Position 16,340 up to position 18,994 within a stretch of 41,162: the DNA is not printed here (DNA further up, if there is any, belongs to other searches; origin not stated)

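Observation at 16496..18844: Replication module with no recognisable DNA polymerase: a PrimPol-PriCT-helicase fusion as candidate replicase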

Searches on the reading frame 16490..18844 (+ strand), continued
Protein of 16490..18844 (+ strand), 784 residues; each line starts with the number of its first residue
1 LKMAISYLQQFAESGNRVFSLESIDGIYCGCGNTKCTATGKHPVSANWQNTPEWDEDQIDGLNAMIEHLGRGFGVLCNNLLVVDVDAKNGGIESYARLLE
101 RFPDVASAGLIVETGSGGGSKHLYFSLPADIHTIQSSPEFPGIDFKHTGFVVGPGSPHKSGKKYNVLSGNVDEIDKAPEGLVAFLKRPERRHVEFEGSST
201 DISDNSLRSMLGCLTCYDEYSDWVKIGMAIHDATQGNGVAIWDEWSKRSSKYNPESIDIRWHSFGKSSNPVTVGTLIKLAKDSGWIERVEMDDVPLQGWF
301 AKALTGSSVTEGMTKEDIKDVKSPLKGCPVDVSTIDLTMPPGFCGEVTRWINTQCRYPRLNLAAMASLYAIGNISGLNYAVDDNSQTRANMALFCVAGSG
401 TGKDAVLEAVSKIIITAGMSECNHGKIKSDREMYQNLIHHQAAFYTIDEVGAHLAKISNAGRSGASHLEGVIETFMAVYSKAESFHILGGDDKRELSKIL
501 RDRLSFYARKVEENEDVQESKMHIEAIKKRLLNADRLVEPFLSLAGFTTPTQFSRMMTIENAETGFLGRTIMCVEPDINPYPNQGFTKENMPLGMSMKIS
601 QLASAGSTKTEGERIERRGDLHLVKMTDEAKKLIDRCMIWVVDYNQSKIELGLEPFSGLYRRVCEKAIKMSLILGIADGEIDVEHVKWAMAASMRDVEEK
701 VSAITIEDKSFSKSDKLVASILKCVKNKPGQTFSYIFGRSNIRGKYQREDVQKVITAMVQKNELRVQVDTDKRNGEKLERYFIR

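Call 37: find_homologous_proteins(query=window:16496-18841:+, max_evalue=0.00001)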
Query window:16496-18841:+ (782 aa): 760 proteins with E <= 0.00001 among 8000 candidates; the best 120 are listed.
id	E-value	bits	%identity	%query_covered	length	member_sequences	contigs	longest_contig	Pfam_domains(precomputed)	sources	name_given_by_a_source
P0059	0.0e+0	1801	100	100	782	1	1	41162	PF13148.12,PF08707.17,PF09250.17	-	-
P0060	0.0e+0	1379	74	100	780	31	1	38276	PF13148.12,PF08707.17,PF09250.17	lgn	-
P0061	0.0e+0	1269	69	100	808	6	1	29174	PF08707.17,PF09250.17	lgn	-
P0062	0.0e+0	1162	73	86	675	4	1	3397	PF13148.12,PF08707.17,PF09250.17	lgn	-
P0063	0.0e+0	1060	58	99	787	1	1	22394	PF13148.12,PF08707.17,PF09250.17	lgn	-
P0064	2.1e-297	1006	57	100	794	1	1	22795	PF13148.12,PF08707.17,PF09250.17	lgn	-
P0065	1.4e-291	987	56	99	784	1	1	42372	PF13148.12,PF08707.17,PF09250.17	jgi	jgi:hypothetical protein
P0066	2.2e-290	983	55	99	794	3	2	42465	PF13148.12,PF08707.17,PF09250.17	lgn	-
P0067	4.1e-284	963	54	99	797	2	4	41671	PF13148.12,PF08707.17,PF09250.17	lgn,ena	-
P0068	2.6e-281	953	53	99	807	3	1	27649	PF13148.12,PF08707.17,PF09250.17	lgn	-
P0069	3.3e-281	953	54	100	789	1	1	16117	PF08707.17,PF09250.17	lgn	-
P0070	4.3e-279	946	54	100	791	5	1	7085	PF13148.12,PF08707.17,PF09250.17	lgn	-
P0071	3.5e-277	940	53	99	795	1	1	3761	PF13148.12,PF08707.17,PF09250.17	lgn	-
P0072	2.5e-252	857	50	99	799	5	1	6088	PF13148.12,PF08707.17,PF09250.17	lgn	-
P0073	9.0e-202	690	42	99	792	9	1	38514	PF13148.12,PF08707.17,PF09250.17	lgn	-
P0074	2.0e-200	686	42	99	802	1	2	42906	PF13148.12,PF08707.17,PF09250.17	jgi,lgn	jgi:hypothetical protein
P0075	2.1e-198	679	42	99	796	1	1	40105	PF13148.12,PF08707.17,PF09250.17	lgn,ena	-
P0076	3.8e-193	662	41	97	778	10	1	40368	PF13148.12,PF08707.17,PF09250.17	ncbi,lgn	-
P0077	1.9e-186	640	43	99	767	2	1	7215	PF13148.12,PF08707.17,PF09250.17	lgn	-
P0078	1.8e-184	633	43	99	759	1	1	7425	PF13148.12,PF08707.17,PF09250.17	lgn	-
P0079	5.5e-184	631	41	99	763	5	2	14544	PF08707.17,PF09250.17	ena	-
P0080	3.5e-182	625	42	99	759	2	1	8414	PF08707.17,PF09250.17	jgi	jgi:hypothetical protein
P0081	7.5e-182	624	41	97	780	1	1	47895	PF08707.17,PF09250.17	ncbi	-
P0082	6.0e-181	621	41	99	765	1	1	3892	PF08707.17,PF09250.17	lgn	-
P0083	7.3e-181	621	42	99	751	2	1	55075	PF08707.17,PF09250.17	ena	-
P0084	1.2e-180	620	40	99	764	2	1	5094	PF08707.17,PF09250.17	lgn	-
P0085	2.0e-180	620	42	99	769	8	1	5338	PF08707.17,PF09250.17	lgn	-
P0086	3.3e-180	619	41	99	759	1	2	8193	PF13148.12,PF08707.17,PF09250.17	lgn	-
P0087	4.8e-180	618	41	96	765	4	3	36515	PF08707.17,PF09250.17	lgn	-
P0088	5.2e-180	618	41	96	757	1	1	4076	PF08707.17,PF09250.17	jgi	jgi:hypothetical protein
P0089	1.3e-179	617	41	97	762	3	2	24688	PF08707.17,PF09250.17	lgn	-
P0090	1.9e-179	616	41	99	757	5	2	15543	PF13148.12,PF08707.17,PF09250.17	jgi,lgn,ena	-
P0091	3.8e-179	615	41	99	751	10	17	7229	PF08707.17,PF09250.17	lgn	-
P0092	8.2e-179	614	41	96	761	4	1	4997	PF13148.12,PF08707.17,PF09250.17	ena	-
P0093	3.1e-178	612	40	97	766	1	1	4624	PF08707.17,PF09250.17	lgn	-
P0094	3.2e-178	612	40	99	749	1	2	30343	PF13148.12,PF08707.17,PF09250.17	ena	-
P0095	3.2e-178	612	42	99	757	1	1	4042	PF13148.12,PF08707.17,PF09250.17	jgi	jgi:hypothetical protein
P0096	3.2e-178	612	41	96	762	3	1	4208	PF08707.17,PF09250.17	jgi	jgi:hypothetical protein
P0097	4.7e-178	612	41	99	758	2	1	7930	PF13148.12,PF08707.17,PF09250.17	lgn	-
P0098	5.7e-178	612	42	99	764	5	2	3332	PF13148.12,PF08707.17,PF09250.17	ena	-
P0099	7.8e-178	611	41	99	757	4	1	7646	PF08707.17,PF09250.17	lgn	-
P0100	9.4e-178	611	41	97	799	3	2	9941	PF13148.12,PF08707.17,PF09250.17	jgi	jgi:hypothetical protein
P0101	1.1e-177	611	42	98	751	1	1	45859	PF13148.12,PF08707.17,PF09250.17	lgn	-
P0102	2.1e-177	610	41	99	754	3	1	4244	PF13148.12,PF08707.17,PF09250.17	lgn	-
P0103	2.7e-177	609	41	97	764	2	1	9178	PF08707.17,PF09250.17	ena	-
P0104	2.8e-177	609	41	99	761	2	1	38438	PF08707.17,PF09250.17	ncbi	-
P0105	1.6e-176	607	41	99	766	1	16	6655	PF13148.12,PF08707.17,PF09250.17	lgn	-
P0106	3.9e-176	605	40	98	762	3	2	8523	PF08707.17,PF09250.17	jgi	jgi:hypothetical protein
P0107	4.0e-176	605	41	98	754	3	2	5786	PF08707.17,PF09250.17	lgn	-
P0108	6.6e-176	605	40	99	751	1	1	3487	PF08707.17,PF09250.17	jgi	jgi:hypothetical protein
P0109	6.7e-176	605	40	96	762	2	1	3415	PF08707.17,PF09250.17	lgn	-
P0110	8.0e-176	604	41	99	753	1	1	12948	PF13148.12,PF08707.17,PF09250.17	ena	-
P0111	8.6e-176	604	40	99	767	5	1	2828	PF08707.17,PF09250.17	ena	-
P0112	1.2e-175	604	41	96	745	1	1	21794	PF13148.12,PF08707.17,PF09250.17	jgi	jgi:hypothetical protein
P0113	1.3e-175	604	40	98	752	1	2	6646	PF08707.17,PF09250.17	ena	-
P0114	1.8e-175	603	41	99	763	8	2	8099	PF08707.17,PF09250.17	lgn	-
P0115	2.3e-175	603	41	100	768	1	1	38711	PF08707.17,PF09250.17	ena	-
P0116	3.4e-175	602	42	98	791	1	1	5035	PF08707.17,PF09250.17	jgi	jgi:hypothetical protein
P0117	3.4e-175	602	41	99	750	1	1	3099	PF13148.12,PF08707.17,PF09250.17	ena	-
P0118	4.6e-175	602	41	99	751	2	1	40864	PF08707.17,PF09250.17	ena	-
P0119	6.4e-175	601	41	99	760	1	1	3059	PF08707.17,PF09250.17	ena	-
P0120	1.6e-174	600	40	99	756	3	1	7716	PF08707.17,PF09250.17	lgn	-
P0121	2.0e-174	600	40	99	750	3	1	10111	PF13148.12,PF08707.17,PF09250.17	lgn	-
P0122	2.6e-174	599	40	99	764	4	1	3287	PF08707.17,PF09250.17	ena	-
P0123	2.7e-174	599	40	100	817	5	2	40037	PF13148.12,PF08707.17,PF09250.17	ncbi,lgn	-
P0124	3.3e-174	599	41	99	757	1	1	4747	PF08707.17,PF09250.17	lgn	-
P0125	5.5e-174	598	41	98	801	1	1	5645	PF08707.17,PF09250.17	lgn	-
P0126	8.6e-174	598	40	99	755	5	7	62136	PF13148.12,PF08707.17,PF09250.17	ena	-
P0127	8.6e-174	598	42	96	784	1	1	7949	PF08707.17,PF09250.17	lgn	-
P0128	9.0e-174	598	39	98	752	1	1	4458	PF13148.12,PF08707.17,PF09250.17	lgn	-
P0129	9.1e-174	598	40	97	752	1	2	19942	PF13148.12,PF08707.17,PF09250.17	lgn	-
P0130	2.5e-173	596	39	99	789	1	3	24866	PF13148.12,PF08707.17,PF09250.17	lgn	-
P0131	2.9e-173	596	40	99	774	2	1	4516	PF08707.17,PF09250.17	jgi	-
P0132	3.0e-173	596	41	96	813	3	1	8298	PF08707.17,PF09250.17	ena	-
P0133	3.0e-173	596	40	96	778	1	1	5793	PF13148.12,PF08707.17,PF09250.17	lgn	-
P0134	4.1e-173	595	39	99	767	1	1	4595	PF13148.12,PF08707.17,PF09250.17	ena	-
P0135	4.5e-173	595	39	99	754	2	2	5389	PF08707.17,PF09250.17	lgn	-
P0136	5.1e-173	595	40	99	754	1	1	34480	PF13148.12,PF08707.17,PF09250.17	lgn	-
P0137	5.2e-173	595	39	96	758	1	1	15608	PF08707.17,PF09250.17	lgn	-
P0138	5.7e-173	595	41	95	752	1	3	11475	PF13148.12,PF08707.17,PF09250.17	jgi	-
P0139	6.6e-173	595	40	99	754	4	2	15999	PF08707.17,PF09250.17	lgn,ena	-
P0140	7.3e-173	595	40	99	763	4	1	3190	PF08707.17,PF09250.17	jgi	jgi:hypothetical protein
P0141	9.2e-173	594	42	95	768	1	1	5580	PF08707.17,PF09250.17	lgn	-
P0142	9.3e-173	594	40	99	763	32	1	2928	PF08707.17,PF09250.17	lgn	-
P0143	1.3e-172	594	41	99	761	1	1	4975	PF08707.17,PF09250.17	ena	-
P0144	1.4e-172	594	40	99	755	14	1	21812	PF13148.12,PF08707.17,PF09250.17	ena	-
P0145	1.9e-172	593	41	98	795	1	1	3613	PF08707.17,PF09250.17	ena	-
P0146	3.3e-172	592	41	98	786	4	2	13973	PF08707.17,PF09250.17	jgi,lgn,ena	-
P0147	4.3e-172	592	41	99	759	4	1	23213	PF13148.12,PF08707.17,PF09250.17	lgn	-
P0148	6.5e-172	592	39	99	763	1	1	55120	PF08707.17,PF09250.17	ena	-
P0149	6.6e-172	591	41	96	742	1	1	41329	PF13148.12,PF08707.17,PF09250.17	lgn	-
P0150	1.2e-171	591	40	98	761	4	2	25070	PF13148.12,PF08707.17,PF09250.17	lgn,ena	-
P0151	2.0e-171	590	41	99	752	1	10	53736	PF08707.17,PF09250.17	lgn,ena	-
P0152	2.1e-171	590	41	96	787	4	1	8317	PF08707.17,PF09250.17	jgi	jgi:hypothetical protein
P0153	2.6e-171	590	41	98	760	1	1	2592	PF13148.12,PF08707.17,PF09250.17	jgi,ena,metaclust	metaclust:\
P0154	3.1e-171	589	40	99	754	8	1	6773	PF08707.17,PF09250.17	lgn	-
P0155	3.5e-171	589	41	99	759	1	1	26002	PF08707.17,PF09250.17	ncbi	-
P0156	4.0e-171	589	40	99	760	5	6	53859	PF08707.17,PF09250.17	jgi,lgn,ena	jgi:hypothetical protein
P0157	4.7e-171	589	40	98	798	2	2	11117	PF08707.17,PF09250.17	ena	-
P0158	6.0e-171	588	40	98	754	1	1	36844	PF13148.12,PF08707.17,PF09250.17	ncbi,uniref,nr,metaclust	ncbi:DNA primase [Idiomarinaceae phage Phi1M2-2]|uniref:DNA primase n=1 Tax=Idiomarinaceae phage Phi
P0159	8.3e-171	588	41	99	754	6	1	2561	PF13148.12,PF08707.17,PF09250.17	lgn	-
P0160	1.4e-170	587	42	96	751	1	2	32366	PF13148.12,PF08707.17,PF09250.17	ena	-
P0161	2.2e-170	586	39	99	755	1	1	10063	PF13148.12,PF08707.17,PF09250.17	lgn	-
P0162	2.2e-170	586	40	99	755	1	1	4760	PF13148.12,PF08707.17,PF09250.17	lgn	-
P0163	2.8e-170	586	40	99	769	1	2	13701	PF13148.12,PF08707.17,PF09250.17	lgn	-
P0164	3.5e-170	586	40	99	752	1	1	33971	PF08707.17,PF09250.17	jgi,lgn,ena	jgi:hypothetical protein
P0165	7.5e-170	585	39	99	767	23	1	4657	PF08707.17,PF09250.17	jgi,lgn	-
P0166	1.2e-169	584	39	99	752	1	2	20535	PF13148.12,PF08707.17,PF09250.17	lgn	-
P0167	1.2e-169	584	40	99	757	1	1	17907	PF08707.17,PF09250.17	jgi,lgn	-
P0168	1.5e-169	584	40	99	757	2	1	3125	PF13148.12,PF08707.17,PF09250.17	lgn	-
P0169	2.2e-169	583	40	97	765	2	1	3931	PF08707.17,PF09250.17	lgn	-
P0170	2.7e-169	583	40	99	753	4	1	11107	PF08707.17,PF09250.17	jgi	jgi:hypothetical protein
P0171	2.8e-169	583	40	99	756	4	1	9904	PF13148.12,PF08707.17,PF09250.17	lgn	-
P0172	3.0e-169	583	40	98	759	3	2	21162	PF13148.12,PF08707.17,PF09250.17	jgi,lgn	jgi:hypothetical protein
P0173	3.7e-169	582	41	96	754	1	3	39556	PF13148.12,PF08707.17,PF09250.17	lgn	-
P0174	3.9e-169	582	40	99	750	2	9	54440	PF08707.17,PF09250.17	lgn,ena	-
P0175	4.0e-169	582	39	99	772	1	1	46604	PF13148.12,PF08707.17,PF09250.17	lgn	-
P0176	5.9e-169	582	40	99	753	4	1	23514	PF13148.12,PF08707.17,PF09250.17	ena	-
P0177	7.2e-169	581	40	99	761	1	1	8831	PF08707.17,PF09250.17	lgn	-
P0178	7.2e-169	581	39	99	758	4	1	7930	PF08707.17,PF09250.17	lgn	-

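Call 39: find_encoding_contigs(protein=P0158, flank=10000, max_places=2)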
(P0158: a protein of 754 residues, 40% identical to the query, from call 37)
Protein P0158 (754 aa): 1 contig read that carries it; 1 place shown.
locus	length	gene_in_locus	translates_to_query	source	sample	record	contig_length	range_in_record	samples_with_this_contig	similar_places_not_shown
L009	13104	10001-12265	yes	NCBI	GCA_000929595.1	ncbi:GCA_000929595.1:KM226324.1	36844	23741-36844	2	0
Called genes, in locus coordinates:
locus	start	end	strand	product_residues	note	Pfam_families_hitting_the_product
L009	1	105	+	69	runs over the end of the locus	-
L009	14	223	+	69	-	-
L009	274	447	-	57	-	-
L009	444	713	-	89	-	-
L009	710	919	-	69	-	-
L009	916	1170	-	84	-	-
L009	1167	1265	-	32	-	-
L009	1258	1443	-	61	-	-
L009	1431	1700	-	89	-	-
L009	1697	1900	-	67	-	-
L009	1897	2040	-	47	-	-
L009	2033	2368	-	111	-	PF27050:Phage_P22_Y8K6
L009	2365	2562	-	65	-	-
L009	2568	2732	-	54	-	-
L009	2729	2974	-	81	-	-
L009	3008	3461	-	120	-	PF19905:DUF6378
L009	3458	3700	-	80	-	-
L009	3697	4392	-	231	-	-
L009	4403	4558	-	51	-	-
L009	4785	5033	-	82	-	-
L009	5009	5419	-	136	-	-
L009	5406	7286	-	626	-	PF00270:DEAD, PF04851:ResIII, PF00271:Helicase_C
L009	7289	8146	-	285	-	PF09588:YqaJ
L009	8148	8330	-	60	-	-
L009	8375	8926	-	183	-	-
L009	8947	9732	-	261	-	PF13479:AAA_24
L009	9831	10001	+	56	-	PF01381:HTH_3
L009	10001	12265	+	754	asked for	PF09250:Prim-Pol, PF08707:PriCT_2, PF13148:DUF3987 (faint)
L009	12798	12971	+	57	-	-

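Call 40: find_encoding_contigs(protein=P0065, flank=10000, max_places=2)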
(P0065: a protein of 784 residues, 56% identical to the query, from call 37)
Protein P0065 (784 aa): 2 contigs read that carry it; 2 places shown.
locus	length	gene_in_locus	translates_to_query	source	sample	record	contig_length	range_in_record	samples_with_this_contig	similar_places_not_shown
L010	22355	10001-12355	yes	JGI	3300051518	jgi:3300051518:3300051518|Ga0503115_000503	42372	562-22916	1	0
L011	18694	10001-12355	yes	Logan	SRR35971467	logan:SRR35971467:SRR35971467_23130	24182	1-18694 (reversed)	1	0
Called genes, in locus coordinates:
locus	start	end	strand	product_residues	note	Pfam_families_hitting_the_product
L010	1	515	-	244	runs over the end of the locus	-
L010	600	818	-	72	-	-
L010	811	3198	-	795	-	-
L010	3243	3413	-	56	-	-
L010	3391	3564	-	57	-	-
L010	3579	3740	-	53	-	-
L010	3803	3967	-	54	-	-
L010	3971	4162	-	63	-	-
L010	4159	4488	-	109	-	-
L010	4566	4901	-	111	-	-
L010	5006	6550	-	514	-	PF03237:Terminase_6N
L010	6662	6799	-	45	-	-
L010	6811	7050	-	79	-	-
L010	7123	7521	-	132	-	-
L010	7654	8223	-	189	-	PF07750:GcrA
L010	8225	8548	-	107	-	-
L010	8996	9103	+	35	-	-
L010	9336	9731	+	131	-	-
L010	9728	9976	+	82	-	PF27050:Phage_P22_Y8K6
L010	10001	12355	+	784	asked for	PF09250:Prim-Pol, PF08707:PriCT_2, PF13148:DUF3987 (faint)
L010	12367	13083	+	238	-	PF01555:N6_N4_Mtase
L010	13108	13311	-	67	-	-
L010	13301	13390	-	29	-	-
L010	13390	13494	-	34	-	-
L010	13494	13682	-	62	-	-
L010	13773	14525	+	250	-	PF13479:AAA_24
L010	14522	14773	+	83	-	-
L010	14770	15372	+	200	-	-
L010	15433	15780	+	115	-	-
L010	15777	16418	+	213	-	PF03104:DNA_pol_B_exo1 (weak), PF13482:RNase_H_2 (faint), PF10108:DNA_pol_B_exo2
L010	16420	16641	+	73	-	PF04448:DUF551 (weak)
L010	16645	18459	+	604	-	PF00270:DEAD, PF04851:ResIII, PF00271:Helicase_C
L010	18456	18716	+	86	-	-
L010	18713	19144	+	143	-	-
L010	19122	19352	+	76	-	PF11753:DUF3310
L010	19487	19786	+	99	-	-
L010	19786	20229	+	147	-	-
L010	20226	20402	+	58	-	-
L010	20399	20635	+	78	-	-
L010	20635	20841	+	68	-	-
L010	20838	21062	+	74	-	-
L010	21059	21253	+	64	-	-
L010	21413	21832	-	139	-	-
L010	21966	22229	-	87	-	-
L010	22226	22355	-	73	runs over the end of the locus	-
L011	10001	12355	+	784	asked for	PF09250:Prim-Pol, PF08707:PriCT_2, PF13148:DUF3987 (faint)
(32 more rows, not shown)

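Call 59: search_protein_families(library=pfam, proteins=[L007:1873-4122:+, L007:5020-5541:+, L007:5607-6518:+, L007:7140-8198:+], max_evalue=0.01)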
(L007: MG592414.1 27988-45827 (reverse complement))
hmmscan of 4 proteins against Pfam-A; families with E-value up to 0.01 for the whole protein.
L007:1873-4122:+ (750 aa): 3 families
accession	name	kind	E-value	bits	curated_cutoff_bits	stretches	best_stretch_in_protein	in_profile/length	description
PF09250.16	Prim-Pol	-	2.5e-36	126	22.8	1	25-193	1-158/158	Bifunctional DNA primase/polymerase, N-terminal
PF08707.16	PriCT_2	-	4.9e-15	56.1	22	1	224-291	3-77/77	Primase C terminal 2 (PriCT-2)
PF13148.11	DUF3987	-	7.3e-14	52.2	27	1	485-664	177-356/364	Protein of unknown function (DUF3987)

L007:5020-5541:+ (174 aa): 1 family
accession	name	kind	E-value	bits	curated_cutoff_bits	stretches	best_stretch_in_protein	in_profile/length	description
PF05037.18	DUF669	-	9.7e-21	74.8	21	1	12-141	2-136/138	Protein of unknown function (DUF669)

L007:5607-6518:+ (304 aa): 0 families

L007:7140-8198:+ (353 aa): 0 families

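Call 80: predict_structure(alignment_id=A4)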
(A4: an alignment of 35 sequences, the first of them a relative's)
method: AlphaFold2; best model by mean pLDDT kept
length: 782 residues; sequences in the alignment: 35
mean_pLDDT: 85.1   pTM: 0.59
mean pLDDT of the five models: 85.1, 84.6, 82.4, 81.6, 81.5
residues with pLDDT >= 90: 321; 70-90: 395; 50-70: 26; < 50: 40
segments of 3 or more residues with pLDDT < 50: 287-322
pLDDT, mean of each block of 10 residues (from residue 1): 75 92 85 78 83 88 88 92 89 94 91 86 90 87 91 90 92 92 77 69 85 86 90 86 87 87 82 86 62 37 36 38 70 90 96 91 96 92 91 89 94 91 89 90 92 78 72 90 88 88 90 83 84 89 91 87 88 83 90 93 62 81 96 93 83 89 95 95 96 92 88 88 85 86 90 88 87 88 79
secondary structure, 60 per line:
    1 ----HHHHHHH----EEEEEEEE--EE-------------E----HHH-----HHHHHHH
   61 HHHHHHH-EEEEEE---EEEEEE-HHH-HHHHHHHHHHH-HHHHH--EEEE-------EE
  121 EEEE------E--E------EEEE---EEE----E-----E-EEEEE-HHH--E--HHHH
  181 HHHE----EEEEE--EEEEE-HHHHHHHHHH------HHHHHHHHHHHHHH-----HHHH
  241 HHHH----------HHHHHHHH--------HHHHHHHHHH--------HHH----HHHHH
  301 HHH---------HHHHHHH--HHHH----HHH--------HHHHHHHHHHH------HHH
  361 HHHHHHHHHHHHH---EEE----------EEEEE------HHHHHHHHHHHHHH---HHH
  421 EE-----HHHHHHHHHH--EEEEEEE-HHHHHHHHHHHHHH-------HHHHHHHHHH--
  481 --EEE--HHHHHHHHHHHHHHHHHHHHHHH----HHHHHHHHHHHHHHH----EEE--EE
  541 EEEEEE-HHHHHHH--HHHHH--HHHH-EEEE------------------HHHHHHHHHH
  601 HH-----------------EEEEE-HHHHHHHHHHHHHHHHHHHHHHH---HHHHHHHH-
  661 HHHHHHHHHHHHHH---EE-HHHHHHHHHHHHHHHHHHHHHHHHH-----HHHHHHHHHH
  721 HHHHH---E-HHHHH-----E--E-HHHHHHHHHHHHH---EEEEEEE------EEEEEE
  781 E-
elements in order (helices of 4 or more, strands of 3 or more residues): H5-11 E16-23 H54-67 E69-74 E78-83 H89-99 H101-105 E108-111 E119-124 E141-144 E148-150 E163-167 H177-183 E189-193 E196-200 H202-211 H218-231 H237-244 H255-262 H271-280 H296-303 H313-319 H322-325 H341-351 H358-373 E377-379 E390-394 H401-414 H428-437 E440-446 H448-461 H469-478 E483-485 H488-510 H515-529 E534-536 E539-546 H548-554 H557-561 H564-567 E569-572 H591-602 E620-624 H626-648 H652-659 H661-674 H681-705 H711-725 H731-735 H746-758 E762-768 E775-781
